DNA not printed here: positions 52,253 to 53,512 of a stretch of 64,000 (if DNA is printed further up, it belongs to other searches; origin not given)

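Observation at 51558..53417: Three-gene RelA/SpoT-synthetase (toxSAS-like) cassette on an AT-rich insert: candidate new tripartite toxin-antitoxin / anti-phage module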

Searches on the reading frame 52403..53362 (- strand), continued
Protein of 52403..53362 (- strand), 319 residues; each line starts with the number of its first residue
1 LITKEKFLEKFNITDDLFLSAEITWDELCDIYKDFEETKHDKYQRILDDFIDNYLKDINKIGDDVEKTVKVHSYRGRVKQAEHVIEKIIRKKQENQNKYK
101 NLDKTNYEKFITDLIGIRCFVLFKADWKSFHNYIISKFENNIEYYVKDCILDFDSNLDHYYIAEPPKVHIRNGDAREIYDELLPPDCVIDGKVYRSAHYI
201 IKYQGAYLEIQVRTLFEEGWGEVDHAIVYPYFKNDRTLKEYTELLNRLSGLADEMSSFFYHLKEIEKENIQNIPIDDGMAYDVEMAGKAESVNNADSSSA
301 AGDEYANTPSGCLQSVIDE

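Call 29: find_related_loci(query=A1, collection=genome_contigs, flank=10000)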
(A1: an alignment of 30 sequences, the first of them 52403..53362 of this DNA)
Query A1 (319 aa) in genome_contigs; peptide patterns used: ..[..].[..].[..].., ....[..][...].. (x = any residue, [..] = any of these).
547 stretches matched a pattern; 420 encode a relative of the query (tblastn E <= 1e-3); the best 80 are kept; 80 distinct loci.
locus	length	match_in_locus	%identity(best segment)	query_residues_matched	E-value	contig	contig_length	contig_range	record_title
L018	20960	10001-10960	69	1-318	2e-147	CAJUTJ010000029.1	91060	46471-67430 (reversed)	MAG TPA_asm: uncultured Acetatifactor sp. isolate MGBC165152 genome assembly, contig: MGBC165152.29, whole genome shotgu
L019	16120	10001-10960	64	1-319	8e-138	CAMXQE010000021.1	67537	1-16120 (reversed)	MAG TPA_asm: uncultured Lachnospiraceae bacterium isolate SRR14920973_bin.4_metawrap_v1.3_MAG genome assembly, contig: N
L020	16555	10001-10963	65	1-319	1e-137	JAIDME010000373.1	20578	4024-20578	MAG: Acetatifactor sp. isolate SC0339_S6_7 SC0339_S6_7_contig_373, whole genome shotgun sequence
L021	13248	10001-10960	63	1-319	2e-134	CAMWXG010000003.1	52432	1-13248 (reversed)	MAG TPA_asm: uncultured Lachnoclostridium sp. isolate SRR14411328_bin.12_metawrap_v1.3_MAG genome assembly, contig: NODE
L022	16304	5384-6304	59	1-319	2e-122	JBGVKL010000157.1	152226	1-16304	MAG: Acetatifactor sp. isolate fecal_MAG_305 fecal_MAG_305_contig_0185, whole genome shotgun sequence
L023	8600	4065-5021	60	1-319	2e-122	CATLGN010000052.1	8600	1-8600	MAG TPA_asm: uncultured Lachnospiraceae bacterium isolate MGG11150_1680015489 genome assembly, contig: ERR3199661_5231,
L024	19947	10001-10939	59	1-319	1e-121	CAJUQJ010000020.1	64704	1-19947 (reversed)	MAG TPA_asm: uncultured Lachnospiraceae bacterium isolate MGBC149507 genome assembly, contig: MGBC149507.20, whole genom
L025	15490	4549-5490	57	1-319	2e-115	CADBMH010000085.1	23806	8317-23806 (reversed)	MAG: uncultured Lachnospiraceae bacterium isolate RUG14099 genome assembly, contig: RUG14099_asm_85, whole genome shotgu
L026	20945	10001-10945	55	1-319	3e-115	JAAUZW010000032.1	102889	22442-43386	MAG: Lachnospiraceae bacterium isolate Mgla_MAG_31-bin_7 c_000000027030, whole genome shotgun sequence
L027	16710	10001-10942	55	1-319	3e-109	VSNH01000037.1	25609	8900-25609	MAG: Lachnospiraceae bacterium isolate SC1186_S39_bin.15 SC1186_S39_SC1186_S39_bin.15_contig_37, whole genome shotgun se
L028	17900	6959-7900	55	1-319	5e-109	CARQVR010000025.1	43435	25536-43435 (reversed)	MAG TPA_asm: uncultured Lachnospiraceae bacterium isolate MGBC139979 genome assembly, contig: MGBC139979.25, whole genom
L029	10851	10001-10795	57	1-274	4e-102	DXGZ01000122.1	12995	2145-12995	MAG TPA_asm: Candidatus Mediterraneibacter vanvlietii isolate ChiBcec1-362 ChiBcec1__C84036_L12995_SAMN08009753, whole g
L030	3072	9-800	57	54-319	3e-100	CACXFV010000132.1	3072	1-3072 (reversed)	MAG: uncultured Lachnospiraceae bacterium isolate RUG11220 genome assembly, contig: RUG11220_asm_132, whole genome shotg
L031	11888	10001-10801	52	1-270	2e-89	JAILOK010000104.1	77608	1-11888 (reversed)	MAG: Lachnospiraceae bacterium isolate RUI304 k141_12463125_flag=0_multi=23.3031_len=77608, whole genome shotgun sequenc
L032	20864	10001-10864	47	1-299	3e-85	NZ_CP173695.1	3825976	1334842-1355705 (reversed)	Sellimonas catena strain JCM 35622 chromosome, complete genome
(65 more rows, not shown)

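Call 35: search_dna_similar(query=window:52403-53362:-, collection=phages, mode=protein, max_evalue=0.001, max_rows=20)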
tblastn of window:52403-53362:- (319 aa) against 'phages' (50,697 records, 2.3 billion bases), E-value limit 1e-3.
Records with a match: 3; places in all: 3; records where one place covers at least 80% of the query: 1.
Best place of each record, by identity: <60% 3.
By first word of the organism name: Vibrio 2; Ralstonia 1.
By host as written in the record: Ralstonia solanacearum T334 1; Vibrio cyclitrophicus 10N.286.54.E11 1; Vibrio cyclitrophicus 10N.261.45.F7 1.
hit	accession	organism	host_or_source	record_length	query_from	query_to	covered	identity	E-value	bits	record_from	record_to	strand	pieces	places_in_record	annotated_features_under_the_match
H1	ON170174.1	Ralstonia phage YO102_1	Ralstonia solanacearum T334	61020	1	264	83%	35.7%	8e-38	148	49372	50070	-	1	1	record has no annotation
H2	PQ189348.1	Vibrio phage 10N.286.54.E11_PE002B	Vibrio cyclitrophicus 10N.286.54.E11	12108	69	258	60%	36.0%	1e-29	124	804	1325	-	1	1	hypothetical protein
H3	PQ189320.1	Vibrio phage 10N.261.45.F7_PE002A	Vibrio cyclitrophicus 10N.261.45.F7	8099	194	284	29%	28.8%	6e-4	47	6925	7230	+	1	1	hypothetical protein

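Call 36: search_dna_similar(query=window:52403-53362:-, collection=plasmids, mode=protein, max_evalue=0.001, max_rows=20)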
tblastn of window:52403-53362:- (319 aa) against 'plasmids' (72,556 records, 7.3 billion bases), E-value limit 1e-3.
Records with a match: 111; places in all: 112; records where one place covers at least 80% of the query: 99.
Best place of each record, by identity: <60% 111.
By first word of the organism name: Bacillus 95; Clostridium 7; Ralstonia 2; Geobacillus 1; Ilyobacter 1; Fusobacterium 1; Paracoccus 1; Persicobacter 1; Caballeronia 1; Cupriavidus 1.
By predicted mobility (MOB-suite, as given by PLSDB): conjugative 91; non-mobilizable 20.
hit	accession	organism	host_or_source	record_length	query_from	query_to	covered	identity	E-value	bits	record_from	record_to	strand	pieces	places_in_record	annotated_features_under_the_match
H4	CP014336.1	Geobacillus thermoleovorans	Single cell,soil near hot water effluent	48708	4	299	93%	33.2%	8e-34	138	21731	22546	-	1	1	hypothetical protein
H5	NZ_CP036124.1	Bacillus mycoides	cell culture,soil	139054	2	290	91%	33.5%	2e-26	116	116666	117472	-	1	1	RelA/SpoT domain-containing protein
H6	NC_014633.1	Ilyobacter polytropus DSM 2926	marine mud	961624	1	274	86%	35.1%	2e-34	140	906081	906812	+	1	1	GTP pyrophosphokinase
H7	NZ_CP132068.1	Bacillus mycoides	whole organism,soil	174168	2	290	91%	33.2%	9e-26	114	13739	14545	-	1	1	RelA/SpoT domain-containing protein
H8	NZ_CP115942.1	Ralstonia syzygii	Musa sp.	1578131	1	264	83%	35.7%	3e-37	148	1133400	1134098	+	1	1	none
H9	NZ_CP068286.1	Ralstonia syzygii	Musa balbisiana cultivar Kepok,banana ...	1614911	1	264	83%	35.7%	3e-37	148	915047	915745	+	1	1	record has no annotation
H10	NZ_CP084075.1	Fusobacterium vincentii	-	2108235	2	264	82%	35.0%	3e-36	145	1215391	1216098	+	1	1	none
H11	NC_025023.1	Paracoccus marcusii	-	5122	3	262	82%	35.1%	2e-32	134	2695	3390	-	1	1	GTP pyrophosphokinase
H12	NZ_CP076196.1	Bacillus anthracis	Bos taurus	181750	2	277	87%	32.1%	4e-25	113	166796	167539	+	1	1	RelA/SpoT domain-containing protein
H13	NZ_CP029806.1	Bacillus anthracis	Cultured isolate,Animal hide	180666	2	277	87%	31.4%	2e-25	114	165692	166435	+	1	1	RelA/SpoT domain-containing protein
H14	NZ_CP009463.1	Bacillus anthracis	Wool from Pakistan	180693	2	277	87%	31.4%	3e-25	113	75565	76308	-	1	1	RelA/SpoT domain-containing protein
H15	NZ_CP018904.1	Bacillus anthracis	Cow,bacterial culture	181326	2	277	87%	31.4%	3e-25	113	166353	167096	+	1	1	RelA/SpoT domain-containing protein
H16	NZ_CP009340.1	Bacillus anthracis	pig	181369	2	277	87%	31.4%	3e-25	113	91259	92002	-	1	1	RelA/SpoT domain-containing protein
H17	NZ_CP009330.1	Bacillus anthracis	human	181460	2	277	87%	31.4%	3e-25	113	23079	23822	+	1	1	RelA/SpoT domain-containing protein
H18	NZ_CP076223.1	Bacillus anthracis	-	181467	2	277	87%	31.4%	3e-25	113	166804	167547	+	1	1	RelA/SpoT domain-containing protein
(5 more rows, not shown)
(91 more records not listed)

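Call 37: get_annotated_region(hit=H11, flank=3000)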
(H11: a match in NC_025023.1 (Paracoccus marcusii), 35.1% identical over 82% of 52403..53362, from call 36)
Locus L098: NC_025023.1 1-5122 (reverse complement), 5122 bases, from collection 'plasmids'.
description: Paracoccus marcusii plasmid pMARC1, complete sequence
organism: Paracoccus marcusii (NCBI taxid 59779)
taxonomy: Bacteria; Pseudomonadota; Alphaproteobacteria; Rhodobacterales; Paracoccaceae; Paracoccus; Paracoccus marcusii
host: -; source: -; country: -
typing (MOB-suite, as given by PLSDB): non-mobilizable; replicon rep_cluster_1723
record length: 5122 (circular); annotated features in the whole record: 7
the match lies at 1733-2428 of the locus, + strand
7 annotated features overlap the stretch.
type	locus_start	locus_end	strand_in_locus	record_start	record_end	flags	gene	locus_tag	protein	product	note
CDS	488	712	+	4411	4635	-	-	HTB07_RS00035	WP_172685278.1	hypothetical protein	-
CDS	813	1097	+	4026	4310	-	-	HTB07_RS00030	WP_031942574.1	BrnT family toxin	-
CDS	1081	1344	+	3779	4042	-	-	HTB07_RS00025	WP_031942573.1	BrnA antitoxin family protein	-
CDS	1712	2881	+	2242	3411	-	-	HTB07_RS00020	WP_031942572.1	GTP pyrophosphokinase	-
CDS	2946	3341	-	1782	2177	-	-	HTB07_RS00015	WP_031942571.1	hypothetical protein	-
CDS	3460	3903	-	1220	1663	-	-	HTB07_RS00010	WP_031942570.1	entry exclusion protein 1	-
CDS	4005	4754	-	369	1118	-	-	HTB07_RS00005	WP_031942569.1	replication initiation protein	GO:0006270 - DNA replication initiation [Evidence IEA]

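Call 38: get_annotated_region(hit=H12, flank=3000)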
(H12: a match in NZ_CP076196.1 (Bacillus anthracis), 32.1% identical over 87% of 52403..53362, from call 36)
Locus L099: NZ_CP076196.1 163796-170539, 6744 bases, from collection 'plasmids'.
description: Bacillus anthracis strain 188678-1 plasmid pXO1, complete sequence
organism: Bacillus anthracis (NCBI taxid 1392)
taxonomy: Bacteria; Bacillota; Bacilli; Bacillales; Bacillaceae; Bacillus; Bacillus anthracis
host: -; source: Bos taurus; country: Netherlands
typing (MOB-suite, as given by PLSDB): conjugative; replicon rep_cluster_125; relaxase MOBP; mating-pair formation MPF_T
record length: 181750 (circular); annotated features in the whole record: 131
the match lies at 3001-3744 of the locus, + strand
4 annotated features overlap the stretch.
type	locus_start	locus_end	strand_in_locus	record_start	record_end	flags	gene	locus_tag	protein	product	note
CDS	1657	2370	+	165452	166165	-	-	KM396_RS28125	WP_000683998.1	metal-binding protein ZinT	-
CDS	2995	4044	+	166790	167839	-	-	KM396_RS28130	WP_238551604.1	RelA/SpoT domain-containing protein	-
CDS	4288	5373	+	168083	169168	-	xerS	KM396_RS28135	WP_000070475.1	tyrosine recombinase XerS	GO:0015074 - DNA integration [Evidence IEA]; GO:0006310 - DNA recombination [Evidence IEA]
CDS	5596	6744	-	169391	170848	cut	-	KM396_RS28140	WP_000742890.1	ATP-binding protein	-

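Call 39: get_annotated_region(hit=H2, flank=3000)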
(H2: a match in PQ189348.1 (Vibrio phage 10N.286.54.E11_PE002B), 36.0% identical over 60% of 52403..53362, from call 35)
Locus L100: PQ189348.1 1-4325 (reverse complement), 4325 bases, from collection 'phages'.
description: Vibrio phage 10N.286.54.E11_PE002B, complete genome.
organism: Vibrio phage 10N.286.54.E11_PE002B (NCBI taxid 3385328)
taxonomy: Viruses; Varidnaviria; Bamfordvirae; Preplasmiviricota; Tectiliviricetes; Vinavirales
host: Vibrio cyclitrophicus 10N.286.54.E11; source: seawater; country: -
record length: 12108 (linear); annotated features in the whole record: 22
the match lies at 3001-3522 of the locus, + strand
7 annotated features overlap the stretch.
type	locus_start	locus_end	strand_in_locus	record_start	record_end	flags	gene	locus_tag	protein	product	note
CDS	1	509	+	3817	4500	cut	-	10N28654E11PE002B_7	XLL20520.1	hypothetical protein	-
CDS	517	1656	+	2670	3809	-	-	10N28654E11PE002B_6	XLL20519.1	hypothetical protein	-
CDS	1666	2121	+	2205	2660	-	-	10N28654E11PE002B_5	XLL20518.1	hypothetical protein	EXLYS_BPT7_Peptidoglycan_transglycosylase_gp16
CDS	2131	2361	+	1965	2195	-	-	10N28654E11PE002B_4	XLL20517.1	hypothetical protein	-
CDS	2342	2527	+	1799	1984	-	-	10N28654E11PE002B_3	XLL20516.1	hypothetical protein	-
CDS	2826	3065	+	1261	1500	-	-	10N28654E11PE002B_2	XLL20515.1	hypothetical protein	-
CDS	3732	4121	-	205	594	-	-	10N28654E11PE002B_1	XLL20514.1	hypothetical protein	-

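Call 40: search_solved_structures(query=L098:1712-2881:+, max_evalue=1)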
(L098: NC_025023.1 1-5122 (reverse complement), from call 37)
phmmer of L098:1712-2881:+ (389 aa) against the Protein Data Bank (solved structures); distinct sequences matched with E-value up to 1: 9.
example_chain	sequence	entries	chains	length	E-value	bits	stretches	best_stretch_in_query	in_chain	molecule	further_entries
6ewz_A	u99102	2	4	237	6.3e-06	28.6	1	33-207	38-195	GTP pyrophosphokinase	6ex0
6fgj_A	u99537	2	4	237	7.3e-06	28.4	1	33-207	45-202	GTP pyrophosphokinase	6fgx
6fgk_A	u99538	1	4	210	6.7e-05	25.2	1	57-207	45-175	GTP pyrophosphokinase YwaC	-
5f2v_V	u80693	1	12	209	0.00039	22.7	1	160-252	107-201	GTP pyrophosphokinase YjbM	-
5ded_D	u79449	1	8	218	0.00042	22.6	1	160-252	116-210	GTP pyrophosphokinase YjbM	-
5dec_A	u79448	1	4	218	0.00042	22.6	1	160-252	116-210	GTP pyrophosphokinase YjbM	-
2be3_A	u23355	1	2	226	0.0049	19.1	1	146-229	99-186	GTP pyrophosphokinase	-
3l9d_A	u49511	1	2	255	0.15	14.2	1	164-208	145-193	Putative GTP pyrophosphokinase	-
7zrn_A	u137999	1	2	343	0.74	11.9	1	230-317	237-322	10-epi-cubebol synthase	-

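Call 41: search_solved_structures(query=L099:2995-4044:+, max_evalue=1)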
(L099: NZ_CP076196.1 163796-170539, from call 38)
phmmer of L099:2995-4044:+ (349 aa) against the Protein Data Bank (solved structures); distinct sequences matched with E-value up to 1: 19.
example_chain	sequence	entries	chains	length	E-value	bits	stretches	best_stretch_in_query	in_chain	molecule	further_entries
6fgk_A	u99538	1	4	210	8.8e-07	32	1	25-232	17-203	GTP pyrophosphokinase YwaC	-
6ewz_A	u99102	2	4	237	1.1e-06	31.7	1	31-211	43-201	GTP pyrophosphokinase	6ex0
6fgj_A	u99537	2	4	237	1.1e-06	31.6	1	31-210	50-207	GTP pyrophosphokinase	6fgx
3l9d_A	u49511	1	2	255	9.1e-06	28.6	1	154-240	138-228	Putative GTP pyrophosphokinase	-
2be3_A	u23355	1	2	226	6.5e-05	25.8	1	162-240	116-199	GTP pyrophosphokinase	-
5f2v_V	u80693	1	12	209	0.0003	23.6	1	162-238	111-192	GTP pyrophosphokinase YjbM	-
5dec_A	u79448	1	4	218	0.00034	23.4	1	162-238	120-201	GTP pyrophosphokinase YjbM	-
5ded_D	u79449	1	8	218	0.00034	23.4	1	162-238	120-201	GTP pyrophosphokinase YjbM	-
7mpz_A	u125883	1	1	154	0.2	14.3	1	159-222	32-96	CRISPR-associated endonuclease Cas9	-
10vb_A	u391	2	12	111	0.39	13.4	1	182-222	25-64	CRISPR-associated endonuclease Cas9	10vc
7aax_A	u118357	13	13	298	0.43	13.2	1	200-271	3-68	Tyrosine-protein kinase Mer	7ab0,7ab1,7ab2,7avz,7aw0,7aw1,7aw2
3f89_A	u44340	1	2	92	0.47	13.1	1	213-284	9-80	NF-kappa-B essential modulator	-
4bwn_A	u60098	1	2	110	0.58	12.8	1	213-284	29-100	NF-KAPPA-B ESSENTIAL MODULATOR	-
9b0z_B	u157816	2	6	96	0.64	12.7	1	214-293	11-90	Optineurin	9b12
2dmd_A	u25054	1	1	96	0.73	12.5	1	11-64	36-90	Zinc finger protein 64, isoforms 1 and 2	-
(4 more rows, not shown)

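Call 90: search_protein_families(library=pfam, proteins=[L018:8593-9753:+, L018:12148-13266:+, L019:8520-9107:+, L019:11886-13670:-, L020:8738-9850:+, L020:12043-12753:-, L021:7419-9056:+, L023:2159-3976:+, L024:7206-9491:-, L025:2606-4432:-], max_evalue=0.0001)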
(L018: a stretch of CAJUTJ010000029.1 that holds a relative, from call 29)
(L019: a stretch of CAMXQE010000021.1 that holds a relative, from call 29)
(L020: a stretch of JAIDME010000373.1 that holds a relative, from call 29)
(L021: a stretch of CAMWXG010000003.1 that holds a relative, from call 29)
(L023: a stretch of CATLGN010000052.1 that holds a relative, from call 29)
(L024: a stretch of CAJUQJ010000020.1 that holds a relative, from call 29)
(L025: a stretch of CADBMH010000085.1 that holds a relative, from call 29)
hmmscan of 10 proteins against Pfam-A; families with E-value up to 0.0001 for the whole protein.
L018:8593-9753:+ (386 aa): 2 families
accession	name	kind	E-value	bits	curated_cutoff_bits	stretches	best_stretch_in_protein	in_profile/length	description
PF02775.26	TPP_enzyme_C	-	2.4e-19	70.1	21.9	1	228-357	11-151/151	Thiamine pyrophosphate enzyme, C-terminal TPP binding domain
PF02776.23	TPP_enzyme_N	-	9.1e-14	51.7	26.8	1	25-133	14-114/119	Thiamine pyrophosphate enzyme, N-terminal TPP binding domain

L018:12148-13266:+ (372 aa): 2 families
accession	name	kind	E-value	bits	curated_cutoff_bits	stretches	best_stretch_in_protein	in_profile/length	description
PF03102.20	NeuB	-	2e-89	299.7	22.1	1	59-297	2-239/241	NeuB family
PF08666.17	SAF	-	3e-10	40.9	21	1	313-369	2-62/63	SAF domain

L019:8520-9107:+ (195 aa): 1 family
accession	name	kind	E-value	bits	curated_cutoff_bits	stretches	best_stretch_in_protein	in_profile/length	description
PF02659.21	Mntp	-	9.9e-47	159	24.4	1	38-186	2-152/152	Putative manganese efflux pump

L019:11886-13670:- (594 aa): 3 families
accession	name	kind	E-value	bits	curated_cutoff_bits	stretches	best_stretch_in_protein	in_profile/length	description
PF05833.16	NFACT_N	-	1.1e-158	529.3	31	1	19-468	1-453/456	NFACT N-terminal and middle domains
PF05670.18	NFACT-R_1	-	4.7e-17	63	29.8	1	474-566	3-98/112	NFACT protein RNA binding domain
PF18297.6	NFACT-R_2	-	3e-08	34.2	26.9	1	476-562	4-86/104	NFACT protein RNA binding domain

L020:8738-9850:+ (370 aa): 2 families
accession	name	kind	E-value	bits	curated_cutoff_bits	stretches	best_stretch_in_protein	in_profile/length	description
PF02775.26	TPP_enzyme_C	-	1.7e-20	73.8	21.9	1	204-341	3-151/151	Thiamine pyrophosphate enzyme, C-terminal TPP binding domain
PF02776.23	TPP_enzyme_N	-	3.4e-12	46.6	26.8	1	16-117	20-114/119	Thiamine pyrophosphate enzyme, N-terminal TPP binding domain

L020:12043-12753:- (236 aa): 3 families
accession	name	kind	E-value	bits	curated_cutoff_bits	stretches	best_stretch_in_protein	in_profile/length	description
PF02719.21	Polysacc_synt_2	-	3.8e-68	230.3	20.2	1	2-181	106-291/293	Polysaccharide biosynthesis protein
PF08485.16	Polysacc_syn_2C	-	9.3e-21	73.7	25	1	184-231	1-48/48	Polysaccharide biosynthesis protein C-terminal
PF01370.27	Epimerase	-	2e-07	31.1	20.9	1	2-119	93-231/240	NAD dependent epimerase/dehydratase family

L021:7419-9056:+ (545 aa): 5 families
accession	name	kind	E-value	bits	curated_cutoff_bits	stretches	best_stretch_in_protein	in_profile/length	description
PF09334.17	tRNA-synt_1g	-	5.1e-134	447.4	20.1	1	5-392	1-390/391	tRNA synthetases class I (M)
PF00133.28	tRNA-synt_1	-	4e-18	65.8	22.7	1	12-241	32-245/414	tRNA synthetases class I (I, L, M and V)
PF01406.26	tRNA-synt_1e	-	8.2e-09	35.7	27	0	16-126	21-130/301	tRNA synthetases class I (C) catalytic domain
PF08264.19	Anticodon_1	-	1.7e-06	28.4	25.1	1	410-515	1-104/148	Anticodon-binding domain of tRNA ligase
PF19303.5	Anticodon_3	-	2.2e-05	24.8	23.5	1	426-509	27-111/152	Anticodon binding domain of methionyl tRNA ligase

L023:2159-3976:+ (605 aa): 2 families
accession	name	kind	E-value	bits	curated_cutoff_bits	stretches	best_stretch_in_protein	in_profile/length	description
PF12704.14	MacB_PCD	-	1.2e-05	26.2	27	1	231-394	67-179/207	MacB-like periplasmic core domain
PF02687.27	FtsX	-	1.9e-05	25.2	25.5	1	467-527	10-70/120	FtsX-like permease C-terminal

L024:7206-9491:- (761 aa): 3 families
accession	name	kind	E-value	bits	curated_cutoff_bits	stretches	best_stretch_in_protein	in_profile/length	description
PF02065.24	Melibiase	-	1.6e-152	507.9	27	1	314-660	1-347/347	Melibiase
PF16875.11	Glyco_hydro_36N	-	3.2e-90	302.5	27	1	56-310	2-253/253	Glycosyl hydrolase family 36 N-terminal domain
PF16874.11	Glyco_hydro_36C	-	3.4e-19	69.5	27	1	675-758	2-77/77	Glycosyl hydrolase family 36 C-terminal domain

L025:2606-4432:- (608 aa): 0 families
